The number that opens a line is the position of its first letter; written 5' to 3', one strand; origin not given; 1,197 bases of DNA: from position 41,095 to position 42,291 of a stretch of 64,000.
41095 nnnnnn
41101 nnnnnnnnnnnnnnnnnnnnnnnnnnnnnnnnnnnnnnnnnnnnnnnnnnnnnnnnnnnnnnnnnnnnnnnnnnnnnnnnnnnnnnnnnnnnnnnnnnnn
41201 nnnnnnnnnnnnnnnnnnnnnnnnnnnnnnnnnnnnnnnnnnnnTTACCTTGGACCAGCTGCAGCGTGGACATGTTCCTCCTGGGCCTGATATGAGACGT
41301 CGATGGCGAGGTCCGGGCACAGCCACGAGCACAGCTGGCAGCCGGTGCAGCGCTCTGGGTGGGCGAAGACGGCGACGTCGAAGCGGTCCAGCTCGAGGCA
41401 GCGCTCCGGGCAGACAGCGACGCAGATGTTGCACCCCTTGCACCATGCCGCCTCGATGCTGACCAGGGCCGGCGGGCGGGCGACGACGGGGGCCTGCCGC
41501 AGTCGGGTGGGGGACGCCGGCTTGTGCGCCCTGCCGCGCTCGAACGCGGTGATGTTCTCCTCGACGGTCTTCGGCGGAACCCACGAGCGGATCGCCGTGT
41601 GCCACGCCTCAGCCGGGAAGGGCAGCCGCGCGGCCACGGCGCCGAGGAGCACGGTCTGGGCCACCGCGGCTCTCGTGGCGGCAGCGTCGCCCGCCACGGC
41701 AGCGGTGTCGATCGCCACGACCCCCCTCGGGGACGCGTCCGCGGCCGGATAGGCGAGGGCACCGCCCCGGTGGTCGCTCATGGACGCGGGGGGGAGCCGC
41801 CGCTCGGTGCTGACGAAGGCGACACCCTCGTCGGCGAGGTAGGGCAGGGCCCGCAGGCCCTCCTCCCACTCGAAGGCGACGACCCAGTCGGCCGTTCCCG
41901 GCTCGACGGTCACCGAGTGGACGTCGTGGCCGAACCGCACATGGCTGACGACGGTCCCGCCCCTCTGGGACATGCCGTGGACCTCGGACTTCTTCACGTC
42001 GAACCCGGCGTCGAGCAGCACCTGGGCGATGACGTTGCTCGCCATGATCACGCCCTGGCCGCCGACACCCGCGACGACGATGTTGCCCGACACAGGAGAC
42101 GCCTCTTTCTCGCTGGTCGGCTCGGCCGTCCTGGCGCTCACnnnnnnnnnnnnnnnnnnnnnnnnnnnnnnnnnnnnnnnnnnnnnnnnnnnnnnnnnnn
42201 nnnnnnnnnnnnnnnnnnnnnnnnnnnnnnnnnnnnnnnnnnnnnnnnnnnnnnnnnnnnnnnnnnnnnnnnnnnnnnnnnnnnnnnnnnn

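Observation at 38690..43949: Two ferredoxin-dependent 2-oxoacid oxidoreductases fused into one gene string through an in-frame IorB::2x[4Fe-4S] ferredoxin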

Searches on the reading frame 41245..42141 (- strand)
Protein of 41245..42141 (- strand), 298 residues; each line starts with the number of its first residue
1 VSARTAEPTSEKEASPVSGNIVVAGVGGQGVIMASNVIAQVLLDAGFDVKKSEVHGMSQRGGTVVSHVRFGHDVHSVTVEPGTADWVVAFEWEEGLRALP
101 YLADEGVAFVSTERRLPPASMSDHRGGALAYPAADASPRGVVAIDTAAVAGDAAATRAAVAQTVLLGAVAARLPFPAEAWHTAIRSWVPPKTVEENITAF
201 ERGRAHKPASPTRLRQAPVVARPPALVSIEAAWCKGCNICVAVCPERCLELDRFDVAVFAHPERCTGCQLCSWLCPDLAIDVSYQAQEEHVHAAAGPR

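Call 6: search_protein_families(library=pfam, proteins=[window:41245-42141:-], max_evalue=0.001)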
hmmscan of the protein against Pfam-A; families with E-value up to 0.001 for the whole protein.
window:41245-42141:- (298 aa): 11 families
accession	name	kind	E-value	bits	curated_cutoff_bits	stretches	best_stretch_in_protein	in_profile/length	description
PF01558.24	POR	-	2e-32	113.1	27.4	1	27-204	1-172/173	Pyruvate ferredoxin/flavodoxin oxidoreductase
PF00037.32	Fer4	-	3.8e-08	33.2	21.1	1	261-280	4-23/24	4Fe-4S binding domain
PF14697.11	Fer4_21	-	4.7e-08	33.5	35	1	226-251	33-59/59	4Fe-4S dicluster domain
PF12797.12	Fer4_2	-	9.7e-08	31.9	24.5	0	227-246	3-22/22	4Fe-4S binding domain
PF12838.12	Fer4_7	-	5.5e-07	30.4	27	1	234-276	2-49/52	4Fe-4S dicluster domain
PF13237.11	Fer4_10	-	6.4e-06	26.4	25.5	1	227-276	2-53/53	4Fe-4S dicluster domain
PF13484.11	Fer4_16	-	2.5e-05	25.4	30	0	233-245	52-64/66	4Fe-4S double cluster binding domain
PF13187.11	Fer4_9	-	2.6e-05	24.6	27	1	234-278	2-50/52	4Fe-4S dicluster domain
PF12837.12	Fer4_6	-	0.00022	21.4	25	0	232-248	7-23/24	4Fe-4S binding domain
PF13534.11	Fer4_17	-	0.00091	20.2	22.2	0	264-277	45-58/61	4Fe-4S dicluster domain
PF12800.12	Fer4_4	-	0.00093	19.8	24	0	232-246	2-16/17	4Fe-4S binding domain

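Call 7: search_protein_families(library=ncbifam, proteins=[window:41245-42141:-], max_evalue=0.001)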
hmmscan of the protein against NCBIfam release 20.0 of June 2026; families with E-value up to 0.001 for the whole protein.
window:41245-42141:- (298 aa): 57 families (the best 25 are shown)
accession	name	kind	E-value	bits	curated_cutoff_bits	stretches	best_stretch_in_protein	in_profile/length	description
NF005322.0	PRK06853.1-2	equivalog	1.3e-54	185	237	1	20-206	7-192/197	indolepyruvate oxidoreductase subunit beta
NF005325.0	PRK06853.1-5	equivalog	4.9e-49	166.7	230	1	19-205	4-189/192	indolepyruvate oxidoreductase subunit beta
NF005323.0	PRK06853.1-3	equivalog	2.8e-40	138.4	238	1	19-205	7-193/197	indolepyruvate oxidoreductase subunit beta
TIGR03334.1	IOR_beta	equivalog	7.5e-40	136.9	205.8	1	20-204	2-188/189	indolepyruvate ferredoxin oxidoreductase subunit beta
NF005326.0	PRK06853.1-6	equivalog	8.1e-32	110.6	348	1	20-203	5-192/202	indolepyruvate oxidoreductase subunit beta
NF005324.0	PRK06853.1-4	equivalog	2.8e-30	105.7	222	1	20-205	4-187/196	indolepyruvate oxidoreductase subunit beta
NF004917.0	PRK06274.1-3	equivalog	3.4e-29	102.2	284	1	20-204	4-190/203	indolepyruvate oxidoreductase subunit beta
NF004918.0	PRK06274.1-4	equivalog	1.4e-25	90.2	278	1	20-201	4-186/202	indolepyruvate oxidoreductase subunit beta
NF005328.0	PRK06853.2-2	equivalog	3e-21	76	240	1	20-113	5-96/192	indolepyruvate oxidoreductase subunit beta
NF004915.0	PRK06274.1-1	equivalog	2.3e-20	72.8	274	1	20-204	4-189/194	indolepyruvate oxidoreductase subunit beta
NF004916.0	PRK06274.1-2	equivalog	3.7e-17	63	227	1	20-94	4-77/178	indolepyruvate oxidoreductase subunit beta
NF005327.0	PRK06853.2-1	equivalog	1.7e-16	60.6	242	1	20-109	5-93/194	indolepyruvate oxidoreductase subunit beta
NF009589.0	PRK13030.1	subfamily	2.4e-14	52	816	1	7-207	719-927/1170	indolepyruvate ferredoxin oxidoreductase family protein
NF005329.0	PRK06853.2-4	equivalog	2.3e-13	50.7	267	1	20-112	3-101/175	indolepyruvate oxidoreductase subunit beta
NF009588.0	PRK13029.1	subfamily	1.3e-10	39.8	952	1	7-209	735-945/1196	indolepyruvate ferredoxin oxidoreductase family protein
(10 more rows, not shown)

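Call 8: find_homologous_proteins(query=window:41245-42141:-, max_evalue=0.00001)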
Query window:41245-42141:- (298 aa): 4717 proteins with E <= 0.00001 among 8000 candidates; the best 120 are listed.
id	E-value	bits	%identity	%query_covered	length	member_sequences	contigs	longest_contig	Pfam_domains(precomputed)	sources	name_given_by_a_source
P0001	9.7e-195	664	100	100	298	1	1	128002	PF01558.26,PF14697.12,PF12797.13,PF00037.33,PF13484.12,PF12838.13,PF13237.12,PF13187.12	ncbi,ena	-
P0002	9.1e-121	421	67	94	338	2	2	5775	PF01558.26,PF14697.12,PF12797.13,PF12837.13,PF00037.33,PF13484.12,PF12838.13,PF13187.12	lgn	-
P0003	7.5e-116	405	65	92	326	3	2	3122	PF01558.26,PF14697.12,PF12797.13,PF12837.13,PF00037.33,PF13484.12,PF12838.13,PF13237.12,PF13187.12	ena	-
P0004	4.6e-113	396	64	91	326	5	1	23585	PF01558.26,PF12797.13,PF12837.13,PF00037.33,PF12838.13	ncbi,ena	-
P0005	1.0e-112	395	63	92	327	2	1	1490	PF01558.26,PF14697.12,PF12797.13,PF12837.13,PF00037.33,PF13484.12,PF12838.13,PF13237.12,PF13187.12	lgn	-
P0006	3.8e-112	393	67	89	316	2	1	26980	PF01558.26,PF14697.12,PF12797.13,PF12837.13,PF00037.33,PF12838.13,PF13237.12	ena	-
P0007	1.4e-110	388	65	95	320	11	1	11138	PF01558.26,PF14697.12,PF12797.13,PF12837.13,PF00037.33,PF13484.12,PF12838.13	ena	-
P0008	1.5e-110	388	58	100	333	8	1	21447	PF01558.26,PF14697.12,PF12797.13,PF00037.33,PF12838.13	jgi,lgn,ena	jgi:indolepyruvate ferredoxin oxidoreductase beta subunit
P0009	2.6e-109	383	58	96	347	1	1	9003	PF01558.26,PF12797.13,PF00037.33,PF12838.13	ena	-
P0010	2.7e-108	380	60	98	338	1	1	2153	PF01558.26,PF14697.12,PF12797.13,PF00037.33,PF12838.13,PF13237.12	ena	-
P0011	1.3e-107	378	61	89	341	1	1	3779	PF01558.26,PF14697.12,PF12797.13,PF12837.13,PF00037.33,PF12838.13,PF13237.12,PF13187.12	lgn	-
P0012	5.7e-107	376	60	95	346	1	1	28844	PF01558.26,PF14697.12,PF12797.13,PF00037.33,PF12838.13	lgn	-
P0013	1.3e-106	375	59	98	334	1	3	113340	PF01558.26,PF14697.12,PF12797.13,PF00037.33,PF13484.12,PF12838.13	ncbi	ncbi:MAG: 2-oxoacid:acceptor oxidoreductase family protein [Acidimicrobiales bacterium]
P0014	1.4e-106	374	63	88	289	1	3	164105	PF01558.26,PF14697.12,PF12797.13,PF12837.13,PF00037.33,PF12838.13,PF13237.12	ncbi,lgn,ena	-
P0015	2.1e-106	374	58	100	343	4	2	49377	PF01558.26,PF14697.12,PF12797.13,PF00037.33,PF12838.13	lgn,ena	-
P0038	1.0e-77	280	50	83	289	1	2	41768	PF01558.26,PF14697.12,PF12797.13,PF12837.13,PF00037.33,PF13484.12,PF12838.13,PF13237.12,PF12800.13,PF13187.12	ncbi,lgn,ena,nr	ncbi:MAG: 2-oxoacid:acceptor oxidoreductase family protein [Thermaerobacter sp.]|nr:2-oxoacid:accept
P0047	2.5e-74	269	48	91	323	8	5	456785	PF14697.12,PF17179.10,PF12837.13,PF13484.12,PF12838.13,PF12800.13,PF01558.26,PF12797.13,PF00037.33,PF25160.2,PF13237.12,PF13187.12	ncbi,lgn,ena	-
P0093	1.5e-66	243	48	92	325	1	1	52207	PF01558.26,PF12797.13,PF00037.33,PF12838.13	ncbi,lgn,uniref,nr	ncbi:2-oxoacid:acceptor oxidoreductase family protein [Afifella pfennigii]|uniref:2-oxoacid:acceptor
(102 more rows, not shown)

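Call 9: find_encoding_contigs(protein=P0001, flank=10000, max_places=3)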
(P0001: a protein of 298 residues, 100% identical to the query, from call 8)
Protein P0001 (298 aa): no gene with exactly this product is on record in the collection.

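Call 10: find_encoding_contigs(protein=P0013, flank=10000, max_places=2)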
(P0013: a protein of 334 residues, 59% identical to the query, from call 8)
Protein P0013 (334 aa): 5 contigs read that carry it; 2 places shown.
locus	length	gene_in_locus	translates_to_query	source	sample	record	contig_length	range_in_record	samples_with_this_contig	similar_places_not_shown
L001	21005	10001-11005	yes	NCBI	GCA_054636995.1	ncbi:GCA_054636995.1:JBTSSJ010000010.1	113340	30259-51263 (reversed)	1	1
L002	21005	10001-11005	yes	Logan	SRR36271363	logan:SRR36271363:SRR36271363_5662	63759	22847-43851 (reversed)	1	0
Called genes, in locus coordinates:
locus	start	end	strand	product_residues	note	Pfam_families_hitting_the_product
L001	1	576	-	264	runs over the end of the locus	PF01144:CoA_trans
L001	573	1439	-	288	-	PF01144:CoA_trans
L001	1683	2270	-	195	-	PF00440:TetR_N, PF13977:TetR_C_6, PF17935:TetR_C_27 (weak)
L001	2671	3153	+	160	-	PF00111:Fer2, PF01799:Fer2_2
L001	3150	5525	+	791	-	PF01315:Ald_Xan_dh_C, PF02738:MoCoBD_1, PF20256:MoCoBD_2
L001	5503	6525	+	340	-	PF00941:FAD_binding_5, PF03450:CO_deh_flav_C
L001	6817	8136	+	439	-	PF00682:HMGL-like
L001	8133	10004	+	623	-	PF01855:POR_N, PF02775:TPP_enzyme_C, PF00037:Fer4 (faint), PF12838:Fer4_7 (weak), PF13187:Fer4_9 (faint)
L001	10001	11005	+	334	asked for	PF01558:POR, PF13484:Fer4_16 (faint), PF14697:Fer4_21 (faint), PF00037:Fer4 (faint), PF12797:Fer4_2 (faint), PF12838:Fer4_7 (weak)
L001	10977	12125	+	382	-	PF01855:POR_N, PF02780:Transketolase_C (weak), PF17147:PFOR_II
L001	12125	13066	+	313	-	PF02775:TPP_enzyme_C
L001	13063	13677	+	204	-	PF01558:POR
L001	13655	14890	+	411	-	PF02515:CoA_transf_3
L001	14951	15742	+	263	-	PF00378:ECH_1, PF16113:ECH_2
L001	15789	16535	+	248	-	PF00106:adh_short, PF08659:KR, PF13561:adh_short_C2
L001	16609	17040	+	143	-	PF12172:zf-ChsH2 (weak), PF01796:OB_ChsH2_C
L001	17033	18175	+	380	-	PF00108:Thiolase_N, PF00109:ketoacyl-synt (faint), PF02803:Thiolase_C (weak), PF22691:Thiolase_C_1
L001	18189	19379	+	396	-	PF04303:PrpF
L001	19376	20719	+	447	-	PF00501:AMP-binding, PF14535:AMP-binding_C_2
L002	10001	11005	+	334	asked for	PF01558:POR, PF13484:Fer4_16 (faint), PF14697:Fer4_21 (faint), PF00037:Fer4 (faint), PF12797:Fer4_2 (faint), PF12838:Fer4_7 (weak)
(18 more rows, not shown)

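Call 11: find_encoding_contigs(protein=P0093, flank=10000, max_places=1)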
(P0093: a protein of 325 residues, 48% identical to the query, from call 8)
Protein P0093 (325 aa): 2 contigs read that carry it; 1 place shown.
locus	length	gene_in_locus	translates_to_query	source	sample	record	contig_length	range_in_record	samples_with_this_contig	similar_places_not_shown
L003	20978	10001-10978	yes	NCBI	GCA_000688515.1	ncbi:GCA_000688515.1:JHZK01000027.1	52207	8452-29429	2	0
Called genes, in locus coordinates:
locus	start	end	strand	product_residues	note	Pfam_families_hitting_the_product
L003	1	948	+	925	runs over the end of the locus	PF00672:HAMP, PF12860:PAS_7, PF00512:HisKA, PF02518:HATPase_c, PF00072:Response_reg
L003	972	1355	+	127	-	PF00072:Response_reg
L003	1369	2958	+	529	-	PF00512:HisKA, PF00072:Response_reg, PF00211:Guanylate_cyc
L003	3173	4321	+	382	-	PF13433:Peripla_BP_5, PF13458:Peripla_BP_6, PF01094:ANF_receptor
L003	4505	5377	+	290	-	PF02653:BPD_transp_2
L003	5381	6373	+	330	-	PF02653:BPD_transp_2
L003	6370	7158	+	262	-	PF00005:ABC_tran, PF13304:AAA_21 (faint), PF12399:BCA_ABC_TP_C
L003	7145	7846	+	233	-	PF00005:ABC_tran, PF13304:AAA_21 (faint), PF12399:BCA_ABC_TP_C (weak)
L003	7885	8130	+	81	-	-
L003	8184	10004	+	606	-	PF01855:POR_N, PF02779:Transket_pyr (faint), PF02775:TPP_enzyme_C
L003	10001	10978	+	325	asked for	PF01558:POR, PF00037:Fer4 (faint), PF12797:Fer4_2 (faint), PF12838:Fer4_7 (faint)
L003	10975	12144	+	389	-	PF01855:POR_N, PF02780:Transketolase_C (weak), PF17147:PFOR_II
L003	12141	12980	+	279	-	PF02775:TPP_enzyme_C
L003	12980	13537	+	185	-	PF01558:POR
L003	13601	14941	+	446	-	PF00501:AMP-binding, PF14535:AMP-binding_C_2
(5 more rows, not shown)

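Call 12: find_encoding_contigs(protein=P0038, flank=10000, max_places=1)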
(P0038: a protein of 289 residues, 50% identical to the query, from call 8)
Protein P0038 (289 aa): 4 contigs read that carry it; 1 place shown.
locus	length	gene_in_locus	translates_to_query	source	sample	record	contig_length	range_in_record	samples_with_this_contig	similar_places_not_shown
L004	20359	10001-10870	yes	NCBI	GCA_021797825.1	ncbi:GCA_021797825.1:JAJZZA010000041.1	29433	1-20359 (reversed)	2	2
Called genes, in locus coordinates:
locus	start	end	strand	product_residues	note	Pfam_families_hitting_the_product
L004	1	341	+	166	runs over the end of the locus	PF00111:Fer2 (weak), PF13085:Fer2_3 (weak), PF01799:Fer2_2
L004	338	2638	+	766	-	PF01315:Ald_Xan_dh_C, PF02738:MoCoBD_1, PF20256:MoCoBD_2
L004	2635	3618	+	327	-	PF00941:FAD_binding_5, PF03450:CO_deh_flav_C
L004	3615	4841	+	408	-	PF00330:Aconitase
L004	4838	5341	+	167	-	PF00694:Aconitase_C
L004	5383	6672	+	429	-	PF00501:AMP-binding, PF14535:AMP-binding_C_2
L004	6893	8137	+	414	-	PF00682:HMGL-like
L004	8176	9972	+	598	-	PF01855:POR_N, PF02775:TPP_enzyme_C, PF14697:Fer4_21 (faint), PF00037:Fer4 (faint), PF12797:Fer4_2 (faint), PF13237:Fer4_10 (weak)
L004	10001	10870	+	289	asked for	PF01558:POR, PF14697:Fer4_21 (faint), PF00037:Fer4 (weak), PF12797:Fer4_2 (faint), PF13187:Fer4_9, PF13237:Fer4_10 (weak), PF12838:Fer4_7, PF00037:Fer4 (weak), +3 more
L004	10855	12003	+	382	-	PF01855:POR_N, PF17147:PFOR_II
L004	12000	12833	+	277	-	PF02775:TPP_enzyme_C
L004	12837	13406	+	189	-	PF01558:POR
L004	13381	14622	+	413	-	PF02515:CoA_transf_3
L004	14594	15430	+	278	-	PF00378:ECH_1, PF16113:ECH_2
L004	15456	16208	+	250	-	PF00106:adh_short, PF08659:KR, PF13561:adh_short_C2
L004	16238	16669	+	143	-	PF12172:zf-ChsH2, PF01796:OB_ChsH2_C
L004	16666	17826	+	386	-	PF00108:Thiolase_N, PF00109:ketoacyl-synt (weak), PF02803:Thiolase_C (weak), PF22691:Thiolase_C_1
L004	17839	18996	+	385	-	PF04303:PrpF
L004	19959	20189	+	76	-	-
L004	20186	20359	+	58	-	?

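Call 13: find_encoding_contigs(protein=P0047, flank=10000, max_places=1)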
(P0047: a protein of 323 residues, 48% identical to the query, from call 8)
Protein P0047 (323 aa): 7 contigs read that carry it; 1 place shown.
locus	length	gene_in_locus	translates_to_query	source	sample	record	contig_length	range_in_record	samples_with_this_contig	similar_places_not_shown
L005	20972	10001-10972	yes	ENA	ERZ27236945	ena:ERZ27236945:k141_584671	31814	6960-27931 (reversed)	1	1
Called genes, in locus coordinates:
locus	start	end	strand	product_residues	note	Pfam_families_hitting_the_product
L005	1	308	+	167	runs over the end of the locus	PF00111:Fer2, PF13085:Fer2_3 (weak), PF01799:Fer2_2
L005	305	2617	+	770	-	PF01315:Ald_Xan_dh_C, PF02738:MoCoBD_1, PF20256:MoCoBD_2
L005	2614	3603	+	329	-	PF00941:FAD_binding_5, PF03450:CO_deh_flav_C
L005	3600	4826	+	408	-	PF00330:Aconitase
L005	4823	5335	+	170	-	PF00694:Aconitase_C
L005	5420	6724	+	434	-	PF00501:AMP-binding, PF14535:AMP-binding_C_2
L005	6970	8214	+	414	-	PF00682:HMGL-like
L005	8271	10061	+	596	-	PF01855:POR_N, PF02775:TPP_enzyme_C, PF12797:Fer4_2 (faint), PF00037:Fer4 (weak)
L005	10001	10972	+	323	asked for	PF01558:POR, PF17179:Fer4_22 (faint), PF13484:Fer4_16 (faint), PF12838:Fer4_7, PF13187:Fer4_9 (weak), PF13237:Fer4_10 (weak), PF14697:Fer4_21 (weak), PF00037:Fer4 (weak), +4 more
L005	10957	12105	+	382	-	PF01855:POR_N, PF17147:PFOR_II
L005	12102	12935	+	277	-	PF02775:TPP_enzyme_C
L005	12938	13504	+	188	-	PF01558:POR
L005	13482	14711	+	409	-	PF02515:CoA_transf_3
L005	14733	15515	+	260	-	PF00378:ECH_1, PF16113:ECH_2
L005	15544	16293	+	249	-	PF00106:adh_short, PF08659:KR, PF13561:adh_short_C2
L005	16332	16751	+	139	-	PF12172:zf-ChsH2, PF01796:OB_ChsH2_C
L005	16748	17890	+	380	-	PF00108:Thiolase_N, PF02803:Thiolase_C, PF22691:Thiolase_C_1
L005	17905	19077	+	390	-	PF04303:PrpF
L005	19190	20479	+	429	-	PF07690:MFS_1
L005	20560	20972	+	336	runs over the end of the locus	PF01494:FAD_binding_3 (faint), PF03486:HI0933_like (faint), PF12831:FAD_oxidored (weak), PF13450:NAD_binding_8 (weak), PF13738:Pyr_redox_3, PF13434:Lys_Orn_oxgnase (faint), PF07992:Pyr_redox_2, PF00070:Pyr_redox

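Call 20: find_related_loci(query=A1, collection=genome_contigs, flank=10000)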
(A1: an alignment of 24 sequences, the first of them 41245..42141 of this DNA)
Query A1 (298 aa) in genome_contigs; peptide patterns used: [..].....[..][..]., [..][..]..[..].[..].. (x = any residue, [..] = any of these).
600 stretches matched a pattern (row limit reached: there are more); 596 encode a relative of the query (tblastn E <= 1e-3); the best 80 are kept; 80 distinct loci.
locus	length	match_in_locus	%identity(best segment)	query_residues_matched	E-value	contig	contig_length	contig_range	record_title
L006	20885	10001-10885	44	5-282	4e-70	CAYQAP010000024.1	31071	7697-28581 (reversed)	MAG TPA_asm: uncultured Gammaproteobacteria bacterium isolate binchicken_co275_141 genome assembly, contig: NODE_1591_le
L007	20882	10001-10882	45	6-287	2e-67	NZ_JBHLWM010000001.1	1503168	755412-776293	Rhodopseudomonas telluris strain KCTC 23279 platanus_K_default_1, whole genome shotgun sequence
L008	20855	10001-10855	45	20-288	2e-65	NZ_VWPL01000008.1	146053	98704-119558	Blastochloris sulfoviridis strain DSM 729 NODE_8_length_146053_cov_39.5135, whole genome shotgun sequence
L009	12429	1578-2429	43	16-282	1e-64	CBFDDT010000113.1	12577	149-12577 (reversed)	MAG TPA_asm: uncultured bacterium isolate SRR26215674_binner23_Refined_73 genome assembly, contig: ERZ25073485.3830, who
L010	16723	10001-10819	45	20-282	2e-63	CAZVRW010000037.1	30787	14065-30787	MAG TPA_asm: uncultured Rhodospirillaceae bacterium isolate SRP141376_co5_15 genome assembly, contig: NODE_3407_length_3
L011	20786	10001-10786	47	20-282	4e-62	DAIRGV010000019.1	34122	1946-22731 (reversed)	MAG TPA_asm: Candidatus Dormiibacterota bacterium isolate CTOTU41434 NODE_723_length_34122_cov_6.842458, whole genome sh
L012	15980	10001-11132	44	21-282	1e-61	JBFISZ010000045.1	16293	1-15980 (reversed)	MAG: Acidimicrobiia bacterium isolate Mix_sand13.2021.11.D.85 k141_3805732_length_16293_cov_10.0000, whole genome shotgu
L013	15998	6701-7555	46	18-282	4e-61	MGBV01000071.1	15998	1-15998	MAG: Candidatus Rokubacteria bacterium GWC2_70_16 gwc2_scaffold_15709, whole genome shotgun sequence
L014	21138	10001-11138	44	18-282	2e-60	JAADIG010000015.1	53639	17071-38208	MAG: Actinomycetota bacterium isolate M_MetaBat.3 contig-127_537, whole genome shotgun sequence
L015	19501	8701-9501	45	32-284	2e-57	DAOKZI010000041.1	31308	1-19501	MAG TPA_asm: Gammaproteobacteria bacterium isolate AMR_MDS_0046 NODE_761_length_31308_cov_13.387931, whole genome shotgu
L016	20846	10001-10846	41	8-283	2e-55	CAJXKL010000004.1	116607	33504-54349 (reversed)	MAG TPA_asm: uncultured Candidatus Microthrix sp. isolate SRR1509796_bin.8_MetaBAT_v2.12.1_MAG genome assembly, contig:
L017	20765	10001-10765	43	35-282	7e-53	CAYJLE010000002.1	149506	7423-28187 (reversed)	MAG TPA_asm: uncultured Gaiellales bacterium isolate ERP124720_co1_195 genome assembly, contig: NODE_138_length_149506_c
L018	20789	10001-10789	40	35-282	1e-51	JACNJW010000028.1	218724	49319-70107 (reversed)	MAG: SAR324 cluster bacterium isolate NIOZ-UU44 NIOZ-UU_NODE_16_length_218724_cov_31.7232, whole genome shotgun sequence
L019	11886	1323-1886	44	20-207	1e-44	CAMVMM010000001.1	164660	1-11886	MAG TPA_asm: uncultured Clostridia bacterium isolate SRR8387717_bin.34_metaWRAP_v1.3_MAG genome assembly, contig: ERZ142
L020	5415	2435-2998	41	20-207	2e-43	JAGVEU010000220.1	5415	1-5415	MAG: Calditrichaeota bacterium isolate DeMMO2_36 c_000000119254, whole genome shotgun sequence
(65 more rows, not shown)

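Call 31: search_solved_structures(query=window:41245-42141:-, max_evalue=0.001)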
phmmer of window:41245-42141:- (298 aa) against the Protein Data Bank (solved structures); distinct sequences matched with E-value up to 0.001: 7.
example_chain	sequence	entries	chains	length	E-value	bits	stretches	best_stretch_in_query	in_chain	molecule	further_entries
8ys5_D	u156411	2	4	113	1e-08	38.4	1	228-283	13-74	2-oxoglutarate:acceptor oxidoreductase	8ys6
5odc_A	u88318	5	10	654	6e-05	26.1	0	214-281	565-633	Heterodisulfide reductase, subunit A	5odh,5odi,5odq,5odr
6u8y_N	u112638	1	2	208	6.5e-05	25.9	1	230-280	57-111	NADH dehydrogenase subunit I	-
9sw6_G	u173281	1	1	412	7e-05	25.8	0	230-285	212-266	Polyferredoxin protein MvhB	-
9sfi_A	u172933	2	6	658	0.00056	22.9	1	225-290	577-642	CoB--CoM heterodisulfide reductase iron-sulfur subunit A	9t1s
8jze_c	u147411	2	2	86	0.0007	22.6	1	233-289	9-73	Photosystem I PsaC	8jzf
8jw0_c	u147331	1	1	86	0.00096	22.1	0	233-289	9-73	Photosystem I PsaC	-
